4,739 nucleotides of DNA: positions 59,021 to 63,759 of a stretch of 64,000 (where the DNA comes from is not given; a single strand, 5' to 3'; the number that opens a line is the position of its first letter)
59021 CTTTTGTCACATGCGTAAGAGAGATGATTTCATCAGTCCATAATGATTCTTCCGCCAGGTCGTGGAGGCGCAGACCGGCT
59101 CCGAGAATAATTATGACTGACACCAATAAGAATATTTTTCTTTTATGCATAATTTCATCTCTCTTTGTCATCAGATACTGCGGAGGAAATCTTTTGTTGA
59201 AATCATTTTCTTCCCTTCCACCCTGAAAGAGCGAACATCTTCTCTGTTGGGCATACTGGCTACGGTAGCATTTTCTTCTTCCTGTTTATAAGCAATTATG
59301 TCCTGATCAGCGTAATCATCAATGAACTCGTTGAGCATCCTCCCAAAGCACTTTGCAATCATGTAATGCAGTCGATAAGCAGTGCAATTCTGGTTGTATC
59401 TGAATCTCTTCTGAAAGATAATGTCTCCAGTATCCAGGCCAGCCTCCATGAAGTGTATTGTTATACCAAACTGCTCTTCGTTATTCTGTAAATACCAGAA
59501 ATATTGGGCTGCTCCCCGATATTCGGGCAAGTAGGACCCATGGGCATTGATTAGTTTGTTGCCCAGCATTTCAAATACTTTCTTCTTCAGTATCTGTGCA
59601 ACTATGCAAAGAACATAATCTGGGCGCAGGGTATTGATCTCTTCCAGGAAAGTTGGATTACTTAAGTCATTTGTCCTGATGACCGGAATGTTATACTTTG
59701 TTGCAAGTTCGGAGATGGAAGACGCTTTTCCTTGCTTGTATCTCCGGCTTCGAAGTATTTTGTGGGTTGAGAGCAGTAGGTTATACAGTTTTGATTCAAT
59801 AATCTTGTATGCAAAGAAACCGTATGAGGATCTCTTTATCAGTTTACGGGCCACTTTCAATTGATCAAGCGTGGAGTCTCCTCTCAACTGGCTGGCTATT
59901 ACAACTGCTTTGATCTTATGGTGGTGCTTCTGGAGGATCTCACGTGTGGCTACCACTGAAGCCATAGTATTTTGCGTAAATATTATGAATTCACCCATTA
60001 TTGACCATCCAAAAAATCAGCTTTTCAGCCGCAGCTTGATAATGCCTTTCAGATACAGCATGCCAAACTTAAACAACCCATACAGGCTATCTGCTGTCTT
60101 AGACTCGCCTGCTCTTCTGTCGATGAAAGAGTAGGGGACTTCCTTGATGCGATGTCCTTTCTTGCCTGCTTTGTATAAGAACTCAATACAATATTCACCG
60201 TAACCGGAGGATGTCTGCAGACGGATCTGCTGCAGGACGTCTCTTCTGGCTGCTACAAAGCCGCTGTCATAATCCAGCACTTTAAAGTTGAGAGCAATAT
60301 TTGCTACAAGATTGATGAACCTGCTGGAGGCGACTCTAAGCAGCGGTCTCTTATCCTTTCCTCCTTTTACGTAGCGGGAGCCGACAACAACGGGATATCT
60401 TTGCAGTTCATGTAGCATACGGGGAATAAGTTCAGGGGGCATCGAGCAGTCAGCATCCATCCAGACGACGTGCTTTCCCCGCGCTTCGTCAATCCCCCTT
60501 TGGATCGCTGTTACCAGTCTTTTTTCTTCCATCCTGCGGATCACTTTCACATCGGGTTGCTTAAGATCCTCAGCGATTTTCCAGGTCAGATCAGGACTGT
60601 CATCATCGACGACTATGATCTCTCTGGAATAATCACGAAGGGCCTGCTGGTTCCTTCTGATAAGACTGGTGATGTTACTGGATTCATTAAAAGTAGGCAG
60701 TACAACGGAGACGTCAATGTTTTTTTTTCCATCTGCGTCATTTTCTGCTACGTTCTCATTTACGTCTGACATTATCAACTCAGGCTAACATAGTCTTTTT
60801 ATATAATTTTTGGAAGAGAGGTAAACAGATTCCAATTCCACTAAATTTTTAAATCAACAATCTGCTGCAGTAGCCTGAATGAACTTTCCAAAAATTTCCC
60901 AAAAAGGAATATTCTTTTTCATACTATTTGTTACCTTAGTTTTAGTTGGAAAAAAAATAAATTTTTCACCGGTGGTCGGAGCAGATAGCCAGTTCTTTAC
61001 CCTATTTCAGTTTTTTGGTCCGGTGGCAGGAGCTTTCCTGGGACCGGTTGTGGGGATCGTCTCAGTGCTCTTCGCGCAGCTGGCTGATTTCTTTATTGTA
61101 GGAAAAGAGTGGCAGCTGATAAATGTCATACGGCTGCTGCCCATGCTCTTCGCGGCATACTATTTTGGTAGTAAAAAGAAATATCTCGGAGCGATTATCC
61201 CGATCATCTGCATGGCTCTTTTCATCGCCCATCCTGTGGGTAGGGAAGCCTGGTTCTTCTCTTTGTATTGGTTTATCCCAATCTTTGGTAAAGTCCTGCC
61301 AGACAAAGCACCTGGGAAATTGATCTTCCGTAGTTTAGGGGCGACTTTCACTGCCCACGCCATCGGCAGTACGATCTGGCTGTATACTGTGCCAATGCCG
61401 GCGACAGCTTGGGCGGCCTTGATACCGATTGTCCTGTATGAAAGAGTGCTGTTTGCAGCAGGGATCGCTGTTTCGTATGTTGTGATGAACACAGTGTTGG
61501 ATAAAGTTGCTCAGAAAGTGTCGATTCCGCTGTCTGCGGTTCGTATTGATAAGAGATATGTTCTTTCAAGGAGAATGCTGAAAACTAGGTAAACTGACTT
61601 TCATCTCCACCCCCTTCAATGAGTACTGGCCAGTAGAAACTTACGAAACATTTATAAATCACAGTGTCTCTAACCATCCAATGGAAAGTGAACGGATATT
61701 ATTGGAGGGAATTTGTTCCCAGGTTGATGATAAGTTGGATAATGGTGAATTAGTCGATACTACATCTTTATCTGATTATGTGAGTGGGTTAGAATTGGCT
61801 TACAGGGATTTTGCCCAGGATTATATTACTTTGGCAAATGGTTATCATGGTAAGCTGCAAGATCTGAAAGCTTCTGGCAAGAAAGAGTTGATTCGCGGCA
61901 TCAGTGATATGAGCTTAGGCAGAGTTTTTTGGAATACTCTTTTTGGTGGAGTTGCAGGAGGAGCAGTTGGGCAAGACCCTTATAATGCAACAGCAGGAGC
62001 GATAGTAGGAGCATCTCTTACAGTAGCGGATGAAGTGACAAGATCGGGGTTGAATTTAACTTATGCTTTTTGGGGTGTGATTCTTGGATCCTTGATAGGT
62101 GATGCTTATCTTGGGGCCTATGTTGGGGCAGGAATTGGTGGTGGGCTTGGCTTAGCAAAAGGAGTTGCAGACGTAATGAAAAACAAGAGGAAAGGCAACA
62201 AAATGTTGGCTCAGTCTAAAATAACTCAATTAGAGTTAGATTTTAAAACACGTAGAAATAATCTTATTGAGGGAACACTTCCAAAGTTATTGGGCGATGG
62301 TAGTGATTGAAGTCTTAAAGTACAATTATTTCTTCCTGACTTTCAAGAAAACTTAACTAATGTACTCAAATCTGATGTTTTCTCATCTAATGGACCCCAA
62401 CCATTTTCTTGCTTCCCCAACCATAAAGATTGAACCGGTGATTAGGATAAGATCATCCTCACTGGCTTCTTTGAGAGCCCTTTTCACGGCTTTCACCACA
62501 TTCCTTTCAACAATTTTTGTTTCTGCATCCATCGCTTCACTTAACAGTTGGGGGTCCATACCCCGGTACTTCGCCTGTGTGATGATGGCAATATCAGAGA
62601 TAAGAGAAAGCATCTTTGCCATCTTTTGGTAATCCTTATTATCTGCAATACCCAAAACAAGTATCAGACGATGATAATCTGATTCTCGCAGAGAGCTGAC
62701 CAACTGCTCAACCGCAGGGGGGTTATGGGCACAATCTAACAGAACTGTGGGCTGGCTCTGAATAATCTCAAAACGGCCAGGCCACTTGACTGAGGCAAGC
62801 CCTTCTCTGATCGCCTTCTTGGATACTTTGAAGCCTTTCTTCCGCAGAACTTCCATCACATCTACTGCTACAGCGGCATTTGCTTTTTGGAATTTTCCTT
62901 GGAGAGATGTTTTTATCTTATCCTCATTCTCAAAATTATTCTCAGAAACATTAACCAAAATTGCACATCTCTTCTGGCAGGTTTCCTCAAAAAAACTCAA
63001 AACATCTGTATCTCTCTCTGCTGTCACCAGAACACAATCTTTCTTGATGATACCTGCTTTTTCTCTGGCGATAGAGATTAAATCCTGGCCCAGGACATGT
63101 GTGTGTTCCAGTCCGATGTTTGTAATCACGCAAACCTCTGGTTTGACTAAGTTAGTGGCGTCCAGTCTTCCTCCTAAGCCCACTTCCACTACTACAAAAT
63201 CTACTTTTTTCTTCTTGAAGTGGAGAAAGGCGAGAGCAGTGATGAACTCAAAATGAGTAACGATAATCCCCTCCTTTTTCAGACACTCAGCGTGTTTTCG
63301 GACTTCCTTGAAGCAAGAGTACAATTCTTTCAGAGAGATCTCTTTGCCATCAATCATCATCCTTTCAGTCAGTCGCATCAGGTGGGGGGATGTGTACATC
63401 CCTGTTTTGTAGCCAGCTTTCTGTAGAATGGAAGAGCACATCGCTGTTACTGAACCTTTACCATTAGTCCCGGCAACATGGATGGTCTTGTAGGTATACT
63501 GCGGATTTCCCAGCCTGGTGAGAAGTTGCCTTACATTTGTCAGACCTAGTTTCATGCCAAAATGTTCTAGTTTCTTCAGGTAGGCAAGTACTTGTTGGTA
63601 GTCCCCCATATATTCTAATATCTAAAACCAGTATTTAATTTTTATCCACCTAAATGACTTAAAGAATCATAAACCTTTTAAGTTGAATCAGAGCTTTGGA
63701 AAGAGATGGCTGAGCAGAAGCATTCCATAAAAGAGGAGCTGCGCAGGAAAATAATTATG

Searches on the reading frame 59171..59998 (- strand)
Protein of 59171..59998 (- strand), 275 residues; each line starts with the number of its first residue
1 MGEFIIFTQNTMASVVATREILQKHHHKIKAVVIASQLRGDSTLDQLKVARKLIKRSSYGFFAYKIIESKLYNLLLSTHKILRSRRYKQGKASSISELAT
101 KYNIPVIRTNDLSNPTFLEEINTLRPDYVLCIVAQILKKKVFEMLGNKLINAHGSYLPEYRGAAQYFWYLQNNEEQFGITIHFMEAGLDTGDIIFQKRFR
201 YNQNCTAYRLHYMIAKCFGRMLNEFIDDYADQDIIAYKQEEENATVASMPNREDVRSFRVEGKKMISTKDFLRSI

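Call 33: search_protein_families(library=ncbifam, proteins=[window:59171-59998:-], max_evalue=1e-10)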
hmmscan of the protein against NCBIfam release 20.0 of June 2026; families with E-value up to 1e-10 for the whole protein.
window:59171-59998:- (275 aa): 5 families
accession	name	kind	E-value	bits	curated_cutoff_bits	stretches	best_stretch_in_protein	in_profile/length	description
NF005998.1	PRK08125.1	equivalog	5.7e-25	87.8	777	1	93-253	43-204/649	bifunctional UDP-4-amino-4-deoxy-L-arabinose formyltransferase/UDP-glucuronic acid oxidase ArnA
TIGR00460.1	fmt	equivalog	8.1e-24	84.3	201.5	1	78-254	32-209/315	methionyl-tRNA formyltransferase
NF005414.0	PRK06988.1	equivalog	1.7e-19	69.9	316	1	94-228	46-181/311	formyltransferase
TIGR00639.1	PurN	equivalog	4.2e-12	46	150.1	1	115-225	69-180/192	phosphoribosylglycinamide formyltransferase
TIGR00655.1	PurU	equivalog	5e-11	42.8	285.95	1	113-211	148-247/280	formyltetrahydrofolate deformylase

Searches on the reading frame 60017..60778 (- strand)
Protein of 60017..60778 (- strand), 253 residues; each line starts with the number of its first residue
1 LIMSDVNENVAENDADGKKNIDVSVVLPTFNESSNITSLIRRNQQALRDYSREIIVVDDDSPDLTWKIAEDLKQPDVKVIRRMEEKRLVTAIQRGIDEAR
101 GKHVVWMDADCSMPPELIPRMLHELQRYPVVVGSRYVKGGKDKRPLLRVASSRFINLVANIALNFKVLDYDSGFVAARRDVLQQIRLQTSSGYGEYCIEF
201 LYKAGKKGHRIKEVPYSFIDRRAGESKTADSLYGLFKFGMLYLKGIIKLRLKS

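Call 33: search_protein_families(library=ncbifam, proteins=[window:60017-60778:-], max_evalue=1e-10)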
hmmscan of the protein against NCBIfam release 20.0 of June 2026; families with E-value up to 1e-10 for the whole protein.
window:60017-60778:- (253 aa): 10 families
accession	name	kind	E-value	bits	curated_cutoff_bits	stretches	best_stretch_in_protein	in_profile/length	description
NF007986.1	PRK10714.1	equivalog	6.1e-17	61.6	529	1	22-227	7-209/316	undecaprenyl-phosphate 4-deoxy-4-formamido-L-arabinose transferase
TIGR04182.1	glyco_TIGR04182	equivalog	1e-16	61.2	325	1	22-228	1-199/293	S-layer glycoprotein N-glycosyltransferase AglJ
NF041391.1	DPhHxTase_Halo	equivalog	2.2e-16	59.5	375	1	29-234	3-197/213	dolichyl-phosphate hexose transferase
NF047588.1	GlcsyltransPgfSStrep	equivalog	3.6e-15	56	500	1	22-228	2-205/308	glycosyltransferase PgfS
NF041875.1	EPS_EpsD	equivalog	3.8e-14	52.8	370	1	23-145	1-126/325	exopolysaccharide biosynthesis glycosyltransferase EpsD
TIGR04283.1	glyco_like_mftF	equivalog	1.4e-12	47.7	182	1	23-149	1-120/221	TIGR04283 family arsenosugar biosynthesis glycosyltransferase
TIGR03937.1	PgaC_IcaA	equivalog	8.8e-12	44.7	422.3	1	13-131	37-156/407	poly-beta-1,6-N-acetyl-D-glucosamine synthase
NF010496.0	PRK13915.1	equivalog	3.4e-11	42.8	262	1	16-147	26-160/307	glucosyl-3-phosphoglycerate synthase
TIGR03965.1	mycofact_glyco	equivalog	4.4e-11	42.3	280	1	11-133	63-188/467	mycofactocin biosynthesis glycosyltransferase MftF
NF058614.1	PPMAGASynPpgS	equivalog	4.7e-11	42.5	370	1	22-229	1-207/226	polyprenyl-phospho-N-acetylgalactosaminyl synthase PpgS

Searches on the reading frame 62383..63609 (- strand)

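Call 33: search_protein_families(library=ncbifam, proteins=[window:62383-63609:-], max_evalue=1e-10)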
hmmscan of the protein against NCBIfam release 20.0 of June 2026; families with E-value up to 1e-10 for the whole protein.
window:62383-63609:- (408 aa): 19 families
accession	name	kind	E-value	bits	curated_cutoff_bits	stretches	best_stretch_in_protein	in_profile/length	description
TIGR01499.1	folC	subfamily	7.5e-114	381.2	162.65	1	23-404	1-400/400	bifunctional protein FolC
NF047860.1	Tet-DihydfolSynFolCMyb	equivalog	1.5e-78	264.8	700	2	23-205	46-229/468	bifunctional tetrahydrofolate synthase/dihydrofolate synthase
NF008101.0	PRK10846.1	equivalog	9.9e-76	255.2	360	1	7-399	16-409/422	bifunctional tetrahydrofolate synthase/dihydrofolate synthase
TIGR01085.1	murE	subfamily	8.7e-31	107.3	257.3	1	188-392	233-445/472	UDP-N-acetylmuramyl-tripeptide synthetase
NF001126.0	PRK00139.1-4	equivalog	7e-28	97.4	373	1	225-392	282-456/486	UDP-N-acetylmuramoyl-L-alanyl-D-glutamate--2,6-diaminopimelate ligase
NF001124.0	PRK00139.1-2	equivalog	1.6e-27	96.4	476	1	185-392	253-466/500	UDP-N-acetylmuramoyl-L-alanyl-D-glutamate--2,6-diaminopimelate ligase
NF008896.0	PRK11929.1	equivalog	2.2e-23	82.1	1023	1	227-392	297-472/965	bifunctional UDP-N-acetylmuramoyl-L-alanyl-D-glutamate--2,6-diaminopimelate ligase MurE/UDP-N-acetylmuramoyl-tripeptide--D-alanyl-D-alanine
NF010628.0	PRK14022.1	equivalog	2e-18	66.4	536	1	228-392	287-454/483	UDP-N-acetylmuramoyl-L-alanyl-D-glutamate--L-lysine ligase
NF001123.0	PRK00139.1-1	equivalog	6.7e-17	61.3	586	1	226-392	291-463/493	UDP-N-acetylmuramoyl-L-alanyl-D-glutamate--2,6-diaminopimelate ligase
TIGR02068.2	cya_phycin_syn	equivalog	2.6e-16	58.8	850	1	223-391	664-847/862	cyanophycin synthetase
TIGR04012.1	poly_gGlu_PgsB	equivalog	5.5e-16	58.3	222.7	0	152-283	122-245/380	poly-gamma-glutamate synthase PgsB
NF001130.0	PRK00139.2-4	equivalog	1.1e-13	50.8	715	1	225-392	310-484/516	UDP-N-acetylmuramoyl-L-alanyl-D-glutamate--2,6-diaminopimelate ligase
NF053648.1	pMurE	equivalog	2e-13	49.9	600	0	152-322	185-363/464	pseudomurein biosynthesis peptide ligase pMurE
NF010623.0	PRK14016.1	subfamily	2.2e-13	49.3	877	0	216-391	659-849/871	cyanophycin synthetase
NF053646.1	pMurD1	equivalog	8e-12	44.5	610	0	132-393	161-441/465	pseudomurein biosynthesis peptide ligase pMurD1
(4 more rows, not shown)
